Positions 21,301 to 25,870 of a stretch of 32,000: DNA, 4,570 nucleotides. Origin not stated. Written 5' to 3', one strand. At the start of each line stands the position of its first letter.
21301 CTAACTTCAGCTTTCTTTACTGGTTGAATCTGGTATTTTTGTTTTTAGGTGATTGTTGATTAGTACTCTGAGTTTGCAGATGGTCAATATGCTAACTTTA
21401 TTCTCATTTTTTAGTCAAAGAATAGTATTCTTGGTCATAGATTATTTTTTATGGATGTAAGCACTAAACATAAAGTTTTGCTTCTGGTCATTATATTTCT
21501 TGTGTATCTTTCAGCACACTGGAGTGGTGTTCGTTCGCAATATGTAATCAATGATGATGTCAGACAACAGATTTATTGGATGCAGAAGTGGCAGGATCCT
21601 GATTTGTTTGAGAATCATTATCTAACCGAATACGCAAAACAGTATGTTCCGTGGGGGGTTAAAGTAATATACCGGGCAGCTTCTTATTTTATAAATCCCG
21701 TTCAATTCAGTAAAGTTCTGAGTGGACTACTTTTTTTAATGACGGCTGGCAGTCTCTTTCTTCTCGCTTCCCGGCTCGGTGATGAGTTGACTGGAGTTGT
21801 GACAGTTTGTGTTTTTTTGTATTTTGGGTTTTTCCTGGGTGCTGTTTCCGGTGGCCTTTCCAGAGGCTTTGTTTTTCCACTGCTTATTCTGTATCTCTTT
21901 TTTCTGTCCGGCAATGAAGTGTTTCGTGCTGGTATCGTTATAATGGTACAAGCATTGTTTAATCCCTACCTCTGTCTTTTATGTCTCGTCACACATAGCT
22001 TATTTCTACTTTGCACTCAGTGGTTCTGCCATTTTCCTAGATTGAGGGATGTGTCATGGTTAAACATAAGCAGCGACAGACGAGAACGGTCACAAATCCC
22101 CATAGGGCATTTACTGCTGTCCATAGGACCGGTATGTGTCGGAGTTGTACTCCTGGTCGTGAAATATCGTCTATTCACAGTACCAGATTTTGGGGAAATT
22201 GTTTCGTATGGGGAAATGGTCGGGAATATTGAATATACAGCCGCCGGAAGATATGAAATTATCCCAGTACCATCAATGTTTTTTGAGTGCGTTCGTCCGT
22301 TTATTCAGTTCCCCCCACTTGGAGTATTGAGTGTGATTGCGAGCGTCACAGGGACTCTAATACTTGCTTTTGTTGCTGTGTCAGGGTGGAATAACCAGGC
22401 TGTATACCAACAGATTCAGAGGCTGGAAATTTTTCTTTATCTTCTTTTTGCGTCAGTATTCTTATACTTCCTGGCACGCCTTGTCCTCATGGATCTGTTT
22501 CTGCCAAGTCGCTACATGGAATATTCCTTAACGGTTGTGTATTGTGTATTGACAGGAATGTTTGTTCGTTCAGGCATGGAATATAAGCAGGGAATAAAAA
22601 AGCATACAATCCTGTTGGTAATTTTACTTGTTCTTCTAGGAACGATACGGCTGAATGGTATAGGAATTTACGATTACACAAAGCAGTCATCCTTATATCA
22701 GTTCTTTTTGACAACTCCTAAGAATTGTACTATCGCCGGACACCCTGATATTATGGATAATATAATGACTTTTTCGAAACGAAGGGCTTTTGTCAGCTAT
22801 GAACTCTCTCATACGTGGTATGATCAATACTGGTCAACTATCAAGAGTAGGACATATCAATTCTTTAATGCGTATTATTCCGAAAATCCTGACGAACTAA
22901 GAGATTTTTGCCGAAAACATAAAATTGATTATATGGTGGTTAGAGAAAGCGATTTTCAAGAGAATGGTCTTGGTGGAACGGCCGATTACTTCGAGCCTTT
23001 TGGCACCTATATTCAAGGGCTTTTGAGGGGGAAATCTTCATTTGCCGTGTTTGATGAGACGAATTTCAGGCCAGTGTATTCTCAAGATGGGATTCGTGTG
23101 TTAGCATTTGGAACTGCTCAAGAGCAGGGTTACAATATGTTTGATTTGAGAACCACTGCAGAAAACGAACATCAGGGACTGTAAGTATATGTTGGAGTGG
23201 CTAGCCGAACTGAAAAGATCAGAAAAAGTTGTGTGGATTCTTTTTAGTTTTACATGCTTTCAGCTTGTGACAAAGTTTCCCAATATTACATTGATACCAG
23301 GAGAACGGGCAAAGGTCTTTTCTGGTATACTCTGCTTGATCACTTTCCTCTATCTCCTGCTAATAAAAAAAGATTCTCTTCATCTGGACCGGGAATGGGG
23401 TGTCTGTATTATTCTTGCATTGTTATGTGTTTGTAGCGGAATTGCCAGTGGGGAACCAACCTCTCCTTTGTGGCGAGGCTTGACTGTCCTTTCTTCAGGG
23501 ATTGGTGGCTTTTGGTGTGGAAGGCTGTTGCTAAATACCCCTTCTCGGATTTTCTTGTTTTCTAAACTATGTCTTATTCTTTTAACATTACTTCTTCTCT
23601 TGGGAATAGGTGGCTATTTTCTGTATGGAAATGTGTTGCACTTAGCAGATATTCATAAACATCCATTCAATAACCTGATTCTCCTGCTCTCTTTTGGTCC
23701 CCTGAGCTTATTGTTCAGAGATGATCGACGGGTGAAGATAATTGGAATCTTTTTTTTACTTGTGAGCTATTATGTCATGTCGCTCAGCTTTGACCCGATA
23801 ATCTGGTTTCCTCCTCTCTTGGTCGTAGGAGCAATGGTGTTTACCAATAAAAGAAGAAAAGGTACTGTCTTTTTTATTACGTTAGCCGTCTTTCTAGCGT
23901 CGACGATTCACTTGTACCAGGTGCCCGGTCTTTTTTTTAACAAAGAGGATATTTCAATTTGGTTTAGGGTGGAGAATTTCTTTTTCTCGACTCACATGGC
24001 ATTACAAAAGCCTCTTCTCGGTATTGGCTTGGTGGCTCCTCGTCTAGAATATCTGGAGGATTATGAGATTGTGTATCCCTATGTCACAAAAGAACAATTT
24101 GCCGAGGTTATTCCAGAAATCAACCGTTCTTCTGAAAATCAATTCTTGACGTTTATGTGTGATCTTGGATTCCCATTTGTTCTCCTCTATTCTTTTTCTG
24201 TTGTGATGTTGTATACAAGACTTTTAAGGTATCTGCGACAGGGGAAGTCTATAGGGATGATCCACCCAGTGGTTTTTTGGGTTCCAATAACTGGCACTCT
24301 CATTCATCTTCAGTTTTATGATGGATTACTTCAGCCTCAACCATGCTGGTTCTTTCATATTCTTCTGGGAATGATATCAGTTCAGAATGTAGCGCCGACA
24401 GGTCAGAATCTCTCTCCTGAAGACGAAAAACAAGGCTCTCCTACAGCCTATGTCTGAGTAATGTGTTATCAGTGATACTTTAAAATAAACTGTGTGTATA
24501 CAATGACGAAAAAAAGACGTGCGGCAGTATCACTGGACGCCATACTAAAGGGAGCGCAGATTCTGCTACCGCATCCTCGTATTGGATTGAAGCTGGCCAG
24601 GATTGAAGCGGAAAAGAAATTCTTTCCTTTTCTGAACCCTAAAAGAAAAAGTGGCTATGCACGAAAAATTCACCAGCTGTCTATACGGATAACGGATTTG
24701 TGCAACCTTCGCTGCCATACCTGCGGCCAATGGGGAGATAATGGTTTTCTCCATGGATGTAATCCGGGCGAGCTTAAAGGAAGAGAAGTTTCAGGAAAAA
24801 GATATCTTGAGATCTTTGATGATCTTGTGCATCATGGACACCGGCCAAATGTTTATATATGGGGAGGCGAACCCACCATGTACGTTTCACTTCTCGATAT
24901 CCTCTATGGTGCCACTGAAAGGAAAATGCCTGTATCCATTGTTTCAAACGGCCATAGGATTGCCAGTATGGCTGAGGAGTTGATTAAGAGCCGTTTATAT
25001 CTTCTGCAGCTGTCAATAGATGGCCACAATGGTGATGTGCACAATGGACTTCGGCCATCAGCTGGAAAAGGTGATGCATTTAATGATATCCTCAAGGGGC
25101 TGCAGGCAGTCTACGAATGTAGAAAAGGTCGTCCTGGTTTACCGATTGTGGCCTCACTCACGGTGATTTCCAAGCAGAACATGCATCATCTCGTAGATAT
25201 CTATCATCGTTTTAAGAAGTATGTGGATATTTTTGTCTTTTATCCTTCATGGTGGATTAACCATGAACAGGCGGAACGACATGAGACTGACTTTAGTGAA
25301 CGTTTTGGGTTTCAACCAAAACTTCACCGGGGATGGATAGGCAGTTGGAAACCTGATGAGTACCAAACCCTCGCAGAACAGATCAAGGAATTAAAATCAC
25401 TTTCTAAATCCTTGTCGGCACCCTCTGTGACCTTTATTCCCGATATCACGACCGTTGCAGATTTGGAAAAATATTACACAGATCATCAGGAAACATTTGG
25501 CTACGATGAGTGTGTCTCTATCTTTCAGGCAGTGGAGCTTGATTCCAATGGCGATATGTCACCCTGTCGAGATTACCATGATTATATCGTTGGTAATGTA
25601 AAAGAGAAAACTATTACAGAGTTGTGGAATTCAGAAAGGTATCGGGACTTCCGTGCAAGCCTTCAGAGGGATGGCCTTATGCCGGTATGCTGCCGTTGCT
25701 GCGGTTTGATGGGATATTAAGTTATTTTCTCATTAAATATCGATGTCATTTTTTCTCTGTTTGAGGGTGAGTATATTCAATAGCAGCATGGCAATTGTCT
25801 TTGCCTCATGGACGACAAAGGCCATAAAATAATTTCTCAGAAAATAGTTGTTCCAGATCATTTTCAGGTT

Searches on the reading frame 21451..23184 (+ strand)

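Call 6: search_protein_families(library=pfam, proteins=[window:21451-23184:+], max_evalue=0.01)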
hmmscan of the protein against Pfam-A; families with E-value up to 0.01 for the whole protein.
window:21451-23184:+ (577 aa): 1 family
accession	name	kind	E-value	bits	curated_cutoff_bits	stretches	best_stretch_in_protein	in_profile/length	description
PF10034.15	Dpy19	-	0.0015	17.3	27.2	1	354-500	444-592/653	Q-cell neuroblast polarisation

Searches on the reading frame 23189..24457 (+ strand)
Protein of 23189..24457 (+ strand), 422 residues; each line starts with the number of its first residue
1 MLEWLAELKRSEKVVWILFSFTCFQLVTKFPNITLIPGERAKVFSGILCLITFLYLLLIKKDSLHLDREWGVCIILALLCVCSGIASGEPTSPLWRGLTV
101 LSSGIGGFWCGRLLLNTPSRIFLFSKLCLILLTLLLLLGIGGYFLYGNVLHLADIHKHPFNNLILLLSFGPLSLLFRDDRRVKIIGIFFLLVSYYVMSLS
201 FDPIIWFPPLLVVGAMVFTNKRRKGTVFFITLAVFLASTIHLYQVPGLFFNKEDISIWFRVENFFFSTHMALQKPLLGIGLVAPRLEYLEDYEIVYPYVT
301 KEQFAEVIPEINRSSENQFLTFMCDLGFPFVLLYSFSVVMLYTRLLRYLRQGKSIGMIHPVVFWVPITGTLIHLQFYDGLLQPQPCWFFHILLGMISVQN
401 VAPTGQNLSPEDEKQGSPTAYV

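Call 6: search_protein_families(library=pfam, proteins=[window:23189-24457:+], max_evalue=0.01)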
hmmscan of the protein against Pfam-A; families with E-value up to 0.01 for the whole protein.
window:23189-24457:+ (422 aa): 1 family
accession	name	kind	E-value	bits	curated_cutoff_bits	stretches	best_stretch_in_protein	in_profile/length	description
PF04932.20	Wzy_C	-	4.4e-06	27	31.7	1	188-334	3-148/149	O-Antigen ligase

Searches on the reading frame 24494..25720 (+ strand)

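Call 6: search_protein_families(library=pfam, proteins=[window:24494-25720:+], max_evalue=0.01)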
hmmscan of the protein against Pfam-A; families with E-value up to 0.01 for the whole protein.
window:24494-25720:+ (408 aa): 2 families
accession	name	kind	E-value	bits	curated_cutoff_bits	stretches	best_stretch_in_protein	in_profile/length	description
PF04055.27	Radical_SAM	-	2.4e-16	60.8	29.5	1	65-238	2-164/166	Radical SAM superfamily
PF13186.11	SPASM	-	2.9e-14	53.5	21.5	1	340-402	1-66/67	Iron-sulfur cluster-binding domain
